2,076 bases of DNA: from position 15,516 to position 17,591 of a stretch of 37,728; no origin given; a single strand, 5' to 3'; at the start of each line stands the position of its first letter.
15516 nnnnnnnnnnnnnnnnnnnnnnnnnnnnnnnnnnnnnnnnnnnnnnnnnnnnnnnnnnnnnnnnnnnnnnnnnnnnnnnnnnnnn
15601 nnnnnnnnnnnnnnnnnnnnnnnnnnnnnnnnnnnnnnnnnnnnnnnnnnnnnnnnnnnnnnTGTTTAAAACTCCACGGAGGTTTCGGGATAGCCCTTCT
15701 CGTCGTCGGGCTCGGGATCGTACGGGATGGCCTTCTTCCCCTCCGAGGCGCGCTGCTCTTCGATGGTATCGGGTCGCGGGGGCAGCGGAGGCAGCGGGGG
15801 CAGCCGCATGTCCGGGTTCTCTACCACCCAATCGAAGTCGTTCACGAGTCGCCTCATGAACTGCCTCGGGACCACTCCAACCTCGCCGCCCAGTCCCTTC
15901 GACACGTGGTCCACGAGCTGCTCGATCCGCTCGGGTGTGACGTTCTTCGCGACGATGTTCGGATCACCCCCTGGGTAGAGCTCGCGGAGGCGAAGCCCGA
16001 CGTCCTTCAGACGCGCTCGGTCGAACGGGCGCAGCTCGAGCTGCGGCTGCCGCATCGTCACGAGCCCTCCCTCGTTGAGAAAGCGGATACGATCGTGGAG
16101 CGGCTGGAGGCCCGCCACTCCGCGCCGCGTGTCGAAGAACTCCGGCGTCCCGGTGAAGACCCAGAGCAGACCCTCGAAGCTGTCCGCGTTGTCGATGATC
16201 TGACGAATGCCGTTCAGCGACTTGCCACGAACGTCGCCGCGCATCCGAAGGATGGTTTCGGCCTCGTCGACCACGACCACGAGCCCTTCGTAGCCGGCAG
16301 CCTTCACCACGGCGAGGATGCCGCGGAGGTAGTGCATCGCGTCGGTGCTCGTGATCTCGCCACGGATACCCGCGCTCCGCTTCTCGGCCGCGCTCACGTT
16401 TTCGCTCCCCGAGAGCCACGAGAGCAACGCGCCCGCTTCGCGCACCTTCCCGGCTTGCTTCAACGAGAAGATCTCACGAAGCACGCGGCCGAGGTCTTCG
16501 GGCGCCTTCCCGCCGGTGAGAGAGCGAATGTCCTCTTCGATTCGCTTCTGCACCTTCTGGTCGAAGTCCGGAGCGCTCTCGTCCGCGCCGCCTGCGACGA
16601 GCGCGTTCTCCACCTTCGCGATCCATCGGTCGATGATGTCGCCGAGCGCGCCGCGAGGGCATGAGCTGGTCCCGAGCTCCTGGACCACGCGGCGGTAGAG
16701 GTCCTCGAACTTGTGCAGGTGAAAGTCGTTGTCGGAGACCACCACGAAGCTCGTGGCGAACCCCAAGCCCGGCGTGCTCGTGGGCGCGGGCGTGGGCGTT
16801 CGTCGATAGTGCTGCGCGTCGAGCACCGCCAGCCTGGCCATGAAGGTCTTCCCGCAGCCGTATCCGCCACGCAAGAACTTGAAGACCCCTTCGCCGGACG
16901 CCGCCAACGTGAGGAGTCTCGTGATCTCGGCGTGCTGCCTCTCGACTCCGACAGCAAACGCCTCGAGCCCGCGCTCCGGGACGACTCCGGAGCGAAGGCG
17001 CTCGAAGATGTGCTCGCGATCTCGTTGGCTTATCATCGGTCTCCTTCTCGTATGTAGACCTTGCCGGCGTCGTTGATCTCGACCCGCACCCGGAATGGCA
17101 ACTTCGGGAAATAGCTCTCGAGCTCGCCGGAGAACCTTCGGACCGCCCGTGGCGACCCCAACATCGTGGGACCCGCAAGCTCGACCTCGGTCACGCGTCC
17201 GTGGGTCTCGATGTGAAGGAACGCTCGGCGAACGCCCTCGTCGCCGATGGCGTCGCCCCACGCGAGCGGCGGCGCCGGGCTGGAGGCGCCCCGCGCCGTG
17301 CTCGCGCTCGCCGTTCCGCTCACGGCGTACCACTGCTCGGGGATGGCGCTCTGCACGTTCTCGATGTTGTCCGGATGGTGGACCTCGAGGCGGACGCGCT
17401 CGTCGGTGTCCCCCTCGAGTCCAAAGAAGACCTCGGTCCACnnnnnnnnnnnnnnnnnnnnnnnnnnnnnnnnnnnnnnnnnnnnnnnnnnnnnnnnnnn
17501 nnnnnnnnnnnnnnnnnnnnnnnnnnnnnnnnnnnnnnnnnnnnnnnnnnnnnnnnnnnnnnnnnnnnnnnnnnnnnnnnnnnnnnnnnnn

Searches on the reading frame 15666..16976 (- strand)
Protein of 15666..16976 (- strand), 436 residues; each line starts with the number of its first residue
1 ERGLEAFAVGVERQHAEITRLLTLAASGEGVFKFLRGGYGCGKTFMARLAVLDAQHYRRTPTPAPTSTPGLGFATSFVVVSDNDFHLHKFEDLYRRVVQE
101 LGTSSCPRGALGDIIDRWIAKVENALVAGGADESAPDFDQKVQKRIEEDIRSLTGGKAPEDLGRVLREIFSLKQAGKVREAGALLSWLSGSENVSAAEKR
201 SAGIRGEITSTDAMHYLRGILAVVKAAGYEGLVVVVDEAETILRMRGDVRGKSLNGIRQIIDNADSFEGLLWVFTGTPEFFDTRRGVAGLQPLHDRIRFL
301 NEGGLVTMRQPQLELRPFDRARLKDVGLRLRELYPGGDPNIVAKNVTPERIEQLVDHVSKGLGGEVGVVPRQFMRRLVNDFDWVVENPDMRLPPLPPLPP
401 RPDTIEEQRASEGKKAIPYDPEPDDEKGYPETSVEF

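Call 47: search_dna_similar(query=window:15666-16976:-, collection=plasmids, mode=protein, max_evalue=1e-10, max_rows=40)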
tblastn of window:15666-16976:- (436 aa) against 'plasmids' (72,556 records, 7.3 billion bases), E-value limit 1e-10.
Records with a match: 68; places in all: 69; records where one place covers at least 80% of the query: 65.
Best place of each record, by identity: 60-80% 2; <60% 66.
By first word of the organism name: Sulfitobacter 7; Phaeobacter 5; Azospirillum 4; Bradyrhizobium 4; Paracoccus 3; Mesorhizobium 3; Burkholderia 2; Roseovarius 2; Roseobacter 2; Pseudosulfitobacter 2; and 32 more.
By predicted mobility (MOB-suite, as given by PLSDB): non-mobilizable 32; conjugative 23; mobilizable 13.
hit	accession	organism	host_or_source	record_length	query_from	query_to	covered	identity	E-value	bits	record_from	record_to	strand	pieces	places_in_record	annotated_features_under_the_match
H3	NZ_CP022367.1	Azospirillum sp. TSH58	single cell,paddy soils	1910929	1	436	100%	65.6%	4e-177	556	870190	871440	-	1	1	record has no annotation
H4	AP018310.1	Aulosira laxa NIES-50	-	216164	1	436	100%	61.0%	2e-167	528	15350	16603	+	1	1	putative ATP/GTP binding protein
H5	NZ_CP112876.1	Pseudanabaena galeata CCNP1313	-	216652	1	436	100%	59.5%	1e-160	508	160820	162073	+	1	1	brxD: BREX system ATP-binding protein BrxD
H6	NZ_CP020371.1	Candidatus Thiodictyon syntrophicum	meromictic lake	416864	1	390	89%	37.1%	9e-60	218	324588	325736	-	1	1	brxD: BREX system ATP-binding protein BrxD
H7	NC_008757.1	Polaromonas naphthalenivorans CJ2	-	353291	3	380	87%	38.0%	5e-61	221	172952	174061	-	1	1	brxD: BREX system ATP-binding protein BrxD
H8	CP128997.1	Rhodococcus opacus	sludge,sludge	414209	4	390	89%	36.3%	3e-56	207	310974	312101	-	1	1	brxD: BREX system ATP-binding protein BrxD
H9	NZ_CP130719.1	Streptomyces sp. NBC_01334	-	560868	3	390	89%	36.2%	8e-56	206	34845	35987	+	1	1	brxD: BREX system ATP-binding protein BrxD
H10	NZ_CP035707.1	Sphaerotilus sulfidivorans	cell culture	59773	3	380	87%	36.2%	3e-57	210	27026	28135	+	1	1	brxD: BREX system ATP-binding protein BrxD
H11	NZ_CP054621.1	Azospirillum oryzae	cell culture,soil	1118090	3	380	87%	35.7%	4e-54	201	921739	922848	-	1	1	record has no annotation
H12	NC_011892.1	Methylobacterium nodulans ORS 2060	-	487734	3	388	89%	27.0%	2e-19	99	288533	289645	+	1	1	none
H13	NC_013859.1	Azospirillum sp. B510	-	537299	3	388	89%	26.7%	4e-24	112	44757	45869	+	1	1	ATP-binding protein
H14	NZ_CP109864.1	Paracoccus aminovorans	bacteria,human fecal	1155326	3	390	89%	26.2%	2e-17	92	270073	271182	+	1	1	record has no annotation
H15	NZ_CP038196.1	Paracoccus versutus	single cell,soil adjacent to the roots ...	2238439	3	390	89%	26.1%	3e-18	95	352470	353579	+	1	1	none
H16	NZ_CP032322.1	Azospirillum argentinense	soil sample,Agricultural field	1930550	3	388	89%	26.1%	3e-20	101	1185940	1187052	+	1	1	record has no annotation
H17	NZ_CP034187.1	Deinococcus psychrotolerans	whole organism,R2A medium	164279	2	334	76%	30.1%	6e-33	139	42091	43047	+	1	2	BREX system ATP-binding domain-containing protein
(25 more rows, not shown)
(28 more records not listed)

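Call 48: get_annotated_region(hit=H4, flank=9000)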
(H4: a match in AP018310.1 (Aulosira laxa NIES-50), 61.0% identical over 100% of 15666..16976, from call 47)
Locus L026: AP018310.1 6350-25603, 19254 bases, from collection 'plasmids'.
description: Aulosira laxa NIES-50 plasmid plasmid3 DNA, complete genome
organism: Aulosira laxa NIES-50 (NCBI taxid 1541988)
taxonomy: Bacteria; Cyanobacteriota; Cyanophyceae; Nostocales; Fortieaceae; Aulosira; Aulosira laxa; Aulosira laxa NIES-50
host: -; source: -; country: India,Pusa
typing (MOB-suite, as given by PLSDB): conjugative; replicon rep_cluster_1671; relaxase MOBP; mating-pair formation MPF_T
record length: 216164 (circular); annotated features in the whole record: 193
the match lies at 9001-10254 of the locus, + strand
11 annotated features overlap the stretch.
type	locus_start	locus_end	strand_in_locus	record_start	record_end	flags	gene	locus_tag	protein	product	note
CDS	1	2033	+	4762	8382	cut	-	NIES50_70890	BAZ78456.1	hypothetical protein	-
CDS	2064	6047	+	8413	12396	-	-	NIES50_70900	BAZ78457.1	hypothetical protein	-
CDS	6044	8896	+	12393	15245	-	-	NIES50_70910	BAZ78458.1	alkaline phosphatase domain-containing protein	-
CDS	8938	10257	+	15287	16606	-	-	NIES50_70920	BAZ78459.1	putative ATP/GTP binding protein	-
CDS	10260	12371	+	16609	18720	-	-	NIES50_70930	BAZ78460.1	DEAD/DEAH box helicase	-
CDS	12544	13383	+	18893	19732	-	-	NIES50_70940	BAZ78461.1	hypothetical protein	-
CDS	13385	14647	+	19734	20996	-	-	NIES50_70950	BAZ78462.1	hypothetical protein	-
CDS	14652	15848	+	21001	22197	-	-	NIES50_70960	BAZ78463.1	hypothetical protein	-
CDS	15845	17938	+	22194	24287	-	-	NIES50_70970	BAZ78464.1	DEAD/DEAH box RNA helicase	-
CDS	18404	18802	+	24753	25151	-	-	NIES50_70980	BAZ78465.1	hypothetical protein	-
CDS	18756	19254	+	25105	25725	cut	-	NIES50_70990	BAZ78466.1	hypothetical protein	-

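Call 49: get_annotated_region(hit=H5, flank=9000)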
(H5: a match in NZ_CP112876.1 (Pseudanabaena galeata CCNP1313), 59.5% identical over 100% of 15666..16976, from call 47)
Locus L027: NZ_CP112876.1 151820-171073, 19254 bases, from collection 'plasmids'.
description: Pseudanabaena galeata CCNP1313 plasmid pPg_02, complete sequence
organism: Pseudanabaena galeata CCNP1313 (NCBI taxid 2602720)
taxonomy: Bacteria; Cyanobacteriota; Cyanophyceae; Pseudanabaenales; Pseudanabaenaceae; Pseudanabaena; Pseudanabaena galeata; Pseudanabaena galeata CCNP1313
host: -; source: -; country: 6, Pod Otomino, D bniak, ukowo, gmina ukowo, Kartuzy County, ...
typing (MOB-suite, as given by PLSDB): non-mobilizable
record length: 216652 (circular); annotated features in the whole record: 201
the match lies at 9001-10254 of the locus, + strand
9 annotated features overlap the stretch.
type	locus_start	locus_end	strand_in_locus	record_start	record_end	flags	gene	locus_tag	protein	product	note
CDS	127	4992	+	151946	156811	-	-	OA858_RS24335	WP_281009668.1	DUF559 domain-containing protein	-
CDS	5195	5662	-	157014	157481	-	-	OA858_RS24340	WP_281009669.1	DUF29 domain-containing protein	-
CDS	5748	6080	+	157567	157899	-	-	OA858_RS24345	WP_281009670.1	DUF433 domain-containing protein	-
CDS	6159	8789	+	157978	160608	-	pglZ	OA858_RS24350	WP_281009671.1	BREX-6 system phosphatase PglZ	-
CDS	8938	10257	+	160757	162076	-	brxD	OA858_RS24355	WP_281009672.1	BREX system ATP-binding protein BrxD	-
CDS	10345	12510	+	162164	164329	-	-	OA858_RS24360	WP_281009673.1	DEAD/DEAH box helicase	-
CDS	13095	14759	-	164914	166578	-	-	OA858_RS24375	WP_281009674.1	mechanosensitive ion channel domain-containing protein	GO:0055085 - transmembrane transport [Evidence IEA]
CDS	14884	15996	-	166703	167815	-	-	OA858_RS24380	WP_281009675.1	mechanosensitive ion channel domain-containing protein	GO:0055085 - transmembrane transport [Evidence IEA]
CDS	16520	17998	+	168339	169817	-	-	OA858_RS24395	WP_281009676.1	IS66 family transposase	-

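Call 50: get_annotated_region(hit=H3, flank=9000)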
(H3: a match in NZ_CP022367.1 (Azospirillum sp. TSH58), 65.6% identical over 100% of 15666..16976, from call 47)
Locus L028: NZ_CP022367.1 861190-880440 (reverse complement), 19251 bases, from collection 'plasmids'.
description: Azospirillum sp. TSH58 plasmid TSH58_p02, complete sequence
organism: Azospirillum sp. TSH58 (NCBI taxid 664962)
taxonomy: Bacteria; Pseudomonadota; Alphaproteobacteria; Rhodospirillales; Azospirillaceae; Azospirillum; Azospirillum sp. TSH58
host: -; source: single cell,paddy soils; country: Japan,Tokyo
typing (MOB-suite, as given by PLSDB): mobilizable; replicon rep_cluster_622; relaxase MOBQ
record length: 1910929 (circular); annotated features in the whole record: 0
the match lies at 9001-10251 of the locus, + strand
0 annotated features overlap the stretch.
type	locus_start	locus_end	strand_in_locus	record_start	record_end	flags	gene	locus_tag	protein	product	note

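Call 90: get_annotated_region(hit=H6, flank=4000)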
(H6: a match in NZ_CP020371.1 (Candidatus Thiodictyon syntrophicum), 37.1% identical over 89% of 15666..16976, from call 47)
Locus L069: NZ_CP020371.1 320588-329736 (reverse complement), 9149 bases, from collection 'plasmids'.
description: Candidatus Thiodictyon syntrophicum strain Cad16T plasmid pTs417, complete sequence
organism: Candidatus Thiodictyon syntrophicum (NCBI taxid 1166950)
taxonomy: Bacteria; Pseudomonadota; Gammaproteobacteria; Chromatiales; Chromatiaceae; Thiodictyon; Candidatus Thiodictyon syntrophicum
host: -; source: meromictic lake; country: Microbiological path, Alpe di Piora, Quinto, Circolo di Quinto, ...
typing (MOB-suite, as given by PLSDB): non-mobilizable
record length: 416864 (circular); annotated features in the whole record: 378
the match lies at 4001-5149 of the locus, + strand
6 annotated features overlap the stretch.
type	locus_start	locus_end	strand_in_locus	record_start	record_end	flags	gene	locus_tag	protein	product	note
CDS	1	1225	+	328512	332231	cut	-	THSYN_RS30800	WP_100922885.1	phage resistance protein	-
CDS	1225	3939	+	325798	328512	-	pglZ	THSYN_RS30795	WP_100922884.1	BREX-2 system phosphatase PglZ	-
CDS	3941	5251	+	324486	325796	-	brxD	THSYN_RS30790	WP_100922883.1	BREX system ATP-binding protein BrxD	-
CDS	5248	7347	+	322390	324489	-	-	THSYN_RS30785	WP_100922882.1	DEAD/DEAH box helicase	-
CDS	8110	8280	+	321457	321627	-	-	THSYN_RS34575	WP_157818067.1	hypothetical protein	-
CDS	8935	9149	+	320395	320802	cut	-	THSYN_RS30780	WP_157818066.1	carotenoid oxygenase family protein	-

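Call 91: get_annotated_region(hit=H7, flank=4000)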
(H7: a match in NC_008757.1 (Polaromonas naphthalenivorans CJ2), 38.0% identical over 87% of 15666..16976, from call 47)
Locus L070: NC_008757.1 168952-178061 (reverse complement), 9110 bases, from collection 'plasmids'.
description: Polaromonas naphthalenivorans CJ2 plasmid pPNAP01, complete sequence
organism: Polaromonas naphthalenivorans CJ2 (NCBI taxid 365044)
taxonomy: Bacteria; Pseudomonadota; Betaproteobacteria; Burkholderiales; Comamonadaceae; Polaromonas; Polaromonas naphthalenivorans; Polaromonas naphthalenivorans CJ2
host: -; source: -; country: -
typing (MOB-suite, as given by PLSDB): conjugative; replicon IncP; relaxase MOBH; mating-pair formation MPF_T
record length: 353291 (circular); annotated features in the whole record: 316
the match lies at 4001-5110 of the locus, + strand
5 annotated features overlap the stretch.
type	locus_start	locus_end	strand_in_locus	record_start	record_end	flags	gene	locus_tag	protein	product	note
CDS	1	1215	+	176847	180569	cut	-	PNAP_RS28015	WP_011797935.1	hypothetical protein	-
CDS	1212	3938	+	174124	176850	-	pglZ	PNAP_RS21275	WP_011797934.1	BREX-2 system phosphatase PglZ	-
CDS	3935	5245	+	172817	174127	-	brxD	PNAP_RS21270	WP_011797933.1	BREX system ATP-binding protein BrxD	-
CDS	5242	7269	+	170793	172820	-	-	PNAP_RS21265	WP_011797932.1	DEAD/DEAH box helicase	-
CDS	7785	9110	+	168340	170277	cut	-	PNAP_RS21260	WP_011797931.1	AAA family ATPase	-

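Call 92: get_annotated_region(hit=H8, flank=4000)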
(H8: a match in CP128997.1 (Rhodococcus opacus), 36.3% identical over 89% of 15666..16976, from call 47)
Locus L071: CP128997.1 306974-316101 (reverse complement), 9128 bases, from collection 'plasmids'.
description: Rhodococcus opacus strain 3D plasmid pLP414, complete sequence
organism: Rhodococcus opacus (NCBI taxid 37919)
taxonomy: Bacteria; Actinomycetota; Actinomycetes; Mycobacteriales; Nocardiaceae; Rhodococcus; Rhodococcus opacus
host: -; source: sludge,sludge; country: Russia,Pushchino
typing (MOB-suite, as given by PLSDB): non-mobilizable; replicon rep_cluster_313
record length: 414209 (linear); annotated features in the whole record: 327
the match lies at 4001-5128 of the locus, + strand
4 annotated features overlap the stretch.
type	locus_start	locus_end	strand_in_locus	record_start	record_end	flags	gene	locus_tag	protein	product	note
CDS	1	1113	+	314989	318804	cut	-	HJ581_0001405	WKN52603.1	DUF6079 family protein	-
CDS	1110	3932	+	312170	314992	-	pglZ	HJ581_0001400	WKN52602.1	BREX-2 system phosphatase PglZ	-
CDS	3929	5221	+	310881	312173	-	brxD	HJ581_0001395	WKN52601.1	BREX system ATP-binding protein BrxD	-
CDS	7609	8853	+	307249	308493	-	-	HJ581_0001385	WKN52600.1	RES domain-containing protein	-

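Call 93: get_annotated_region(hit=H9, flank=4000)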
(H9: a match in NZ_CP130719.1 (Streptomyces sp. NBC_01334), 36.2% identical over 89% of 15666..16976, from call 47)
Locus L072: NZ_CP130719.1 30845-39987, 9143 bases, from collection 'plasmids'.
description: Streptomyces sp. NBC_01334 plasmid unnamed1, complete sequence
organism: Streptomyces sp. NBC_01334 (NCBI taxid 2903827)
taxonomy: Bacteria; Actinomycetota; Actinomycetes; Kitasatosporales; Streptomycetaceae; Streptomyces; Streptomyces sp. NBC 01334
host: -; source: -; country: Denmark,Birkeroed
typing (MOB-suite, as given by PLSDB): non-mobilizable; replicon rep_cluster_1974,rep_cluster_43
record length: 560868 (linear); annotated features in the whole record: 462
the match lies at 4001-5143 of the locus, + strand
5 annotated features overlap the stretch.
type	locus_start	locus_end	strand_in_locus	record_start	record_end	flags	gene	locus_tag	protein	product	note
CDS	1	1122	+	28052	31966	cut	-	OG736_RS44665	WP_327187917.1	hypothetical protein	-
CDS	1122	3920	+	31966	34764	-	pglZ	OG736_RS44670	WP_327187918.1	BREX-2 system phosphatase PglZ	-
CDS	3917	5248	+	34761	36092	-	brxD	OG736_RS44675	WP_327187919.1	BREX system ATP-binding protein BrxD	-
CDS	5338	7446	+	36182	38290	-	-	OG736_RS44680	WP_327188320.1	DEAD/DEAH box helicase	-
CDS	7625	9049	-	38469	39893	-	-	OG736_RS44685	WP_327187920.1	hypothetical protein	-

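Call 94: get_annotated_region(hit=H10, flank=4000)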
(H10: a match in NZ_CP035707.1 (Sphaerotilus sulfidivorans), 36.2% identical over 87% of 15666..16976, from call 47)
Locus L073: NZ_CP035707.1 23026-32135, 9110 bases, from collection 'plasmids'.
description: Sphaerotilus sulfidivorans strain D-507 plasmid pSna507_unt13, complete sequence
organism: Sphaerotilus sulfidivorans (NCBI taxid 639200)
taxonomy: Bacteria; Pseudomonadota; Betaproteobacteria; Burkholderiales; Sphaerotilaceae; Sphaerotilus; Sphaerotilus sulfidivorans
host: -; source: cell culture; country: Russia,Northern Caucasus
typing (MOB-suite, as given by PLSDB): non-mobilizable
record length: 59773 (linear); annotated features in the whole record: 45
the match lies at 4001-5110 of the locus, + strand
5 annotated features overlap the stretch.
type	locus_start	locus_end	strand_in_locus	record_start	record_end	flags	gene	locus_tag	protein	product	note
CDS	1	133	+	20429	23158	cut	-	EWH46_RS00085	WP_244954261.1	DUF6079 family protein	-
CDS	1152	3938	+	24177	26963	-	pglZ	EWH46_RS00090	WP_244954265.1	BREX-2 system phosphatase PglZ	-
CDS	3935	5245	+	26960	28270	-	brxD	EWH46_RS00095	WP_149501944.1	BREX system ATP-binding protein BrxD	-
CDS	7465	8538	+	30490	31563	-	-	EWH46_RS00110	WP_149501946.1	WYL domain-containing protein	-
CDS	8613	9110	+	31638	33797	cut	-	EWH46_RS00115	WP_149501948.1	ATP-binding protein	-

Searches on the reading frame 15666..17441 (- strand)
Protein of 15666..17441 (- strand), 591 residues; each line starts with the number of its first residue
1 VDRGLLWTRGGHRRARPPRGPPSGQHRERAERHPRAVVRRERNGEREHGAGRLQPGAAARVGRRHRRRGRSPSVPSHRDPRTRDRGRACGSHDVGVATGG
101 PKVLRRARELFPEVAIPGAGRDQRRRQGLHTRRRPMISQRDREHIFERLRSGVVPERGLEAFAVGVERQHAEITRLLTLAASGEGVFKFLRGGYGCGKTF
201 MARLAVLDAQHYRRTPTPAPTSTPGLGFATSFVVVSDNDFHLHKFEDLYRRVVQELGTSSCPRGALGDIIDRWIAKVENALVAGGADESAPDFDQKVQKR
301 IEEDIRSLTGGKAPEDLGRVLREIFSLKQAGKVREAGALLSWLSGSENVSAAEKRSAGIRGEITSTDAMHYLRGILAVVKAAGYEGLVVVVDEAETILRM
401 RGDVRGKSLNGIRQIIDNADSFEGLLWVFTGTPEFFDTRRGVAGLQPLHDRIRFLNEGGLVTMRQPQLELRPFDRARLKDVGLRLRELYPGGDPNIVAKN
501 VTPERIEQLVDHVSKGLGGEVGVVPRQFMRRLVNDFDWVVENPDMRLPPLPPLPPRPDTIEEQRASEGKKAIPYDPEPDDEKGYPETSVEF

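Call 5: search_protein_families(library=pfam, proteins=[window:15666-17441:-], max_evalue=0.01)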
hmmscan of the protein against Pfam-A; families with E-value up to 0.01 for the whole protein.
window:15666-17441:- (591 aa): 2 families
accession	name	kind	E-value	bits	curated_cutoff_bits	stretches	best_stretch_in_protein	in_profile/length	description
PF10923.14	BrxC_BrxD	-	4.2e-116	388.7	22.2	1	137-546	1-405/414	BREX system ATP-binding protein BrxC/D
PF01637.24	ATPase_2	-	0.0063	16.8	33.2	0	171-206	6-41/225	ATPase domain predominantly from Archaea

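Call 6: search_protein_families(library=padloc, proteins=[window:15666-17441:-], max_evalue=0.01)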
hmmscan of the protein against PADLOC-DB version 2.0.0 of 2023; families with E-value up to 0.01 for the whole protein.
window:15666-17441:- (591 aa): 2 families
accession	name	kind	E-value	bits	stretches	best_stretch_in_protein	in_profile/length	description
PDLC02494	BrxD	-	6.4e-151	501.4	1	137-545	4-404/440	BrxD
PDLC03959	SngB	-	2.6e-38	130.2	1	136-546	5-410/439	-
